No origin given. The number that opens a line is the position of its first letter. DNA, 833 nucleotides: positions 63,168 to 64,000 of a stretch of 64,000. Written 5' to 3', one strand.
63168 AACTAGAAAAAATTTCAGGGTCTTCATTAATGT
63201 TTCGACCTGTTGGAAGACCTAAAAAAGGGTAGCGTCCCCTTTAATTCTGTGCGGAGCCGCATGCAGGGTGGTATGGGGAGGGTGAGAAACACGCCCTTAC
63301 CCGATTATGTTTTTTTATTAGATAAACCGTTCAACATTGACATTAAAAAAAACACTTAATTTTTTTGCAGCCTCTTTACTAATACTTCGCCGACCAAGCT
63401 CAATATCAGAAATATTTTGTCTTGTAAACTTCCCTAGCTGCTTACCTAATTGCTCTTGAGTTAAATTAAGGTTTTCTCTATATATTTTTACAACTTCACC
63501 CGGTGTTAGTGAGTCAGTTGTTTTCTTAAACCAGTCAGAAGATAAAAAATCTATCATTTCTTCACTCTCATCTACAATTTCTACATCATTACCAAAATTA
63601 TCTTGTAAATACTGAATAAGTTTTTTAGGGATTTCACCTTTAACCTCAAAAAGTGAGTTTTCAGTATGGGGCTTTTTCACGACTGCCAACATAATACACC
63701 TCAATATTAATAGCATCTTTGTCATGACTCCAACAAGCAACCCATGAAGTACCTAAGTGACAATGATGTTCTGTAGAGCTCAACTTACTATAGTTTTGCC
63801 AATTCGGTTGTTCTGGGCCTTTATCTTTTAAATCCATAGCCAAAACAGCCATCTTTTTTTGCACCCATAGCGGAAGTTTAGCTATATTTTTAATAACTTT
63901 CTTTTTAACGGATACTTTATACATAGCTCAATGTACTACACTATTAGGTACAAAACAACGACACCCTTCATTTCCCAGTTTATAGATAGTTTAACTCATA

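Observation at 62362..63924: Same five-part mobile architecture at both ends of the window: REPIN, CCCCT end motif, clipped group II intron terminus, attC remnant, toxin-antitoxin operon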

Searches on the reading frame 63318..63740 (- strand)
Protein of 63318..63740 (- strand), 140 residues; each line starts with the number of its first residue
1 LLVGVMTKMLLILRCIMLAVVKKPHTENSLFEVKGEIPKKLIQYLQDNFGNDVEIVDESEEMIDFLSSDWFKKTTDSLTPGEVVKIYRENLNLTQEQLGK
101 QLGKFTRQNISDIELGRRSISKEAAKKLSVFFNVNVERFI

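Call 6: search_protein_families(library=pfam, proteins=[window:63318-63740:-], max_evalue=0.01)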
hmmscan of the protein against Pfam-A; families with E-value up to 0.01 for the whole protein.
window:63318-63740:- (140 aa): 3 families
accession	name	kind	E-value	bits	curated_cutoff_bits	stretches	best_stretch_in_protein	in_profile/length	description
PF01381.28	HTH_3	-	1.4e-12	47.9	23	1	85-137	2-53/55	Helix-turn-helix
PF13560.12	HTH_31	-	9.7e-07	29.5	27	1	81-133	3-55/64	Helix-turn-helix domain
PF12844.13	HTH_19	-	1.4e-06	28.6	30.2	1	81-137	1-56/64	Helix-turn-helix domain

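Call 44: search_protein_families(library=ncbifam, proteins=[window:63318-63692:-], max_evalue=0.01)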
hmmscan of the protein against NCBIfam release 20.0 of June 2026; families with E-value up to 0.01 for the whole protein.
window:63318-63692:- (124 aa): 5 families
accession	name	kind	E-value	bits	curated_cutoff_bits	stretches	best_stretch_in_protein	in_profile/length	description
TIGR02607.1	antidote_HigA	equivalog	2.1e-06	27.5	47.7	1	61-120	4-63/81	HigA family addiction module antitoxin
TIGR03070.1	couple_hipB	subfamily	0.00015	21.6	71.65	1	65-104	4-42/58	type II toxin-antitoxin system Y4mF family antitoxin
TIGR03830.1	CxxCG_CxxCG_HTH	subfamily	0.0011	18.8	61.8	1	52-110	55-111/127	type II TA system antitoxin MqsA family protein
TIGR00270.2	TIGR00270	equivalog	0.0055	16.5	110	1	65-119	77-130/159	multiprotein bridging factor aMBF1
NF041951.1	phage_RstR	subfamily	0.0093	16.2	80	0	68-121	7-59/108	RstR family transcriptional repressor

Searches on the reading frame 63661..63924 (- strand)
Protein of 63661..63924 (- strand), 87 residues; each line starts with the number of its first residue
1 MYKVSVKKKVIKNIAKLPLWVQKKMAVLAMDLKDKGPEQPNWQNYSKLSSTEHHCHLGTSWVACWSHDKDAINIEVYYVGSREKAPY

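Call 6: search_protein_families(library=pfam, proteins=[window:63661-63924:-], max_evalue=0.01)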
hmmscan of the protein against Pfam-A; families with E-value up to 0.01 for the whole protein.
window:63661-63924:- (87 aa): 0 families

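Call 44: search_protein_families(library=ncbifam, proteins=[window:63661-63924:-], max_evalue=0.01)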
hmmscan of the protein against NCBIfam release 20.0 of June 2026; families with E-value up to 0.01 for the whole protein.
window:63661-63924:- (87 aa): 0 families

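Call 45: search_solved_structures(query=window:63661-63924:-, max_evalue=1)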
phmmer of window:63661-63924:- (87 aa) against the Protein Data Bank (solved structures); distinct sequences matched with E-value up to 1: 1.
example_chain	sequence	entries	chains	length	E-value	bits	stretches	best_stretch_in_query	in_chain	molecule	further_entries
3wx7_A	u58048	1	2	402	0.3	14.5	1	12-68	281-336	Chitin oligosaccharide deacetylase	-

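Call 48: search_protein_families(library=pfam, proteins=[window:63661-63924:-], max_evalue=10)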
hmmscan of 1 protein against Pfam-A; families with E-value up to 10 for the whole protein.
window:63661-63924:- (87 aa): 2 families
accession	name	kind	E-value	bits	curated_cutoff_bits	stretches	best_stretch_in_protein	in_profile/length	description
PF15160.11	SASRP1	-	0.094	12.8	27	1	31-59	84-112/238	Spermatogenesis-associated serine-rich protein 1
PF23886.1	DUF7239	-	0.13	12.9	24.6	1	12-35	7-30/112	Family of unknown function (DUF7239)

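Call 67: find_homologous_proteins(query=window:63661-63924:-, max_evalue=0.001)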
Query window:63661-63924:- (87 aa): 308 proteins with E <= 0.001 among 309 candidates; the best 120 are listed.
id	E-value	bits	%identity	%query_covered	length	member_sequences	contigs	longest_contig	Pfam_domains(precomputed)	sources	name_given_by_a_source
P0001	5.3e-51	188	97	100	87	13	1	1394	-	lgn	-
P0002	1.8e-48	180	91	100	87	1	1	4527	-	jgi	-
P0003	3.8e-47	176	86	100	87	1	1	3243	-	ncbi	-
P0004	5.2e-47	175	85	100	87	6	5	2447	-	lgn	-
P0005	5.4e-46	172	84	100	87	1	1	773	-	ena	-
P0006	2.9e-44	166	83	100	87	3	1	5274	-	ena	-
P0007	1.8e-43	164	82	100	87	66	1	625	-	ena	-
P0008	1.7e-42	161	79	100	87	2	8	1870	-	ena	-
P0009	2.9e-42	160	79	100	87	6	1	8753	-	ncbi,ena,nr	ncbi:MAG: hypothetical protein DRI84_05735 [Bacteroidetes bacterium]|nr:MAG: hypothetical protein DR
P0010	3.3e-42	160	76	100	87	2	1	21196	-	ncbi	ncbi:MAG: hypothetical protein ABW168_02030 [Sedimenticola sp.]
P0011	6.5e-42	159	75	100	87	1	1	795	-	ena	-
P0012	3.3e-40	153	76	100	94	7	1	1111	-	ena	-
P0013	6.5e-40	153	78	99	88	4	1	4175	-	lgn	-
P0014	8.0e-40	152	76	99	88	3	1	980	-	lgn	-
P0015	8.5e-40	152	83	82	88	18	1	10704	-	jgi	-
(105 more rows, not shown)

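Call 68: find_encoding_contigs(protein=P0002, flank=5000, max_places=3)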
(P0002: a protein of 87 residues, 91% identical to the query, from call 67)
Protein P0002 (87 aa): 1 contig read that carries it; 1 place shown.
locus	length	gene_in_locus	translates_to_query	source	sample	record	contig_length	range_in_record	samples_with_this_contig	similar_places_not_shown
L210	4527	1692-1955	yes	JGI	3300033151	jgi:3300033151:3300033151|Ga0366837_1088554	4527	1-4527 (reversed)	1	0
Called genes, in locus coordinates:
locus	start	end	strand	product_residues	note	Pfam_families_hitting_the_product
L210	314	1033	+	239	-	-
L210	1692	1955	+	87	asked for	-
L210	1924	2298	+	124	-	PF12844:HTH_19 (weak), PF13560:HTH_31 (weak), PF01381:HTH_3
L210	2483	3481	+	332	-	-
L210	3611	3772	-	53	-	-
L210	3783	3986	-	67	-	-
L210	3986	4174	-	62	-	PF04365:BrnT_toxin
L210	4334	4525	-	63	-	?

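Call 69: find_encoding_contigs(protein=P0010, flank=5000, max_places=3)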
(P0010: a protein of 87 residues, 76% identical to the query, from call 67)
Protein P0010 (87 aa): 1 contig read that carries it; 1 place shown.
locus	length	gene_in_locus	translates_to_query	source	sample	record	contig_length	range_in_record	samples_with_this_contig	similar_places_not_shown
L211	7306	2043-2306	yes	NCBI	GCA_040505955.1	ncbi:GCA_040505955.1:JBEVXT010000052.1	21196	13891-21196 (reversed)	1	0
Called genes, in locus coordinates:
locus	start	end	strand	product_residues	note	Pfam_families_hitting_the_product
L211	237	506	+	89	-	-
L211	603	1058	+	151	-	-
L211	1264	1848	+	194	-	PF13489:Methyltransf_23 (weak), PF02353:CMAS (weak), PF13847:Methyltransf_31 (faint), PF13649:Methyltransf_25, PF08241:Methyltransf_11, PF08242:Methyltransf_12 (weak)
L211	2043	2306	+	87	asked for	-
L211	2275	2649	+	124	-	PF12844:HTH_19 (weak), PF01381:HTH_3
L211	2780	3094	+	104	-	-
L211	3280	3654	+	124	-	PF05117:DUF695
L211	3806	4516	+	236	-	PF06271:RDD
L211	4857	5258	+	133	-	-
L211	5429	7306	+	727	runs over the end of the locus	PF05226:CHASE2, PF00211:Guanylate_cyc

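Call 70: find_encoding_contigs(protein=P0006, flank=5000, max_places=3)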
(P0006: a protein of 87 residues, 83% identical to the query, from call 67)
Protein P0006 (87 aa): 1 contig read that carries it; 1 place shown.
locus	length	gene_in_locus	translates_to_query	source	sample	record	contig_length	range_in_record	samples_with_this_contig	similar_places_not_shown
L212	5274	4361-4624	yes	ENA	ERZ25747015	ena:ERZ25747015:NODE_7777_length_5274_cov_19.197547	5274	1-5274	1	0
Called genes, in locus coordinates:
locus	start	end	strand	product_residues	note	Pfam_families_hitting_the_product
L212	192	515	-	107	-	PF00462:Glutaredoxin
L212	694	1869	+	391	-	PF00202:Aminotran_3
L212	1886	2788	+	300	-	PF02729:OTCace_N, PF00185:OTCace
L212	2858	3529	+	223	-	PF08239:SH3_3 (faint)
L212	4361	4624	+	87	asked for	-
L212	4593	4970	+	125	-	PF12844:HTH_19, PF01381:HTH_3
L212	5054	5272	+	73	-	?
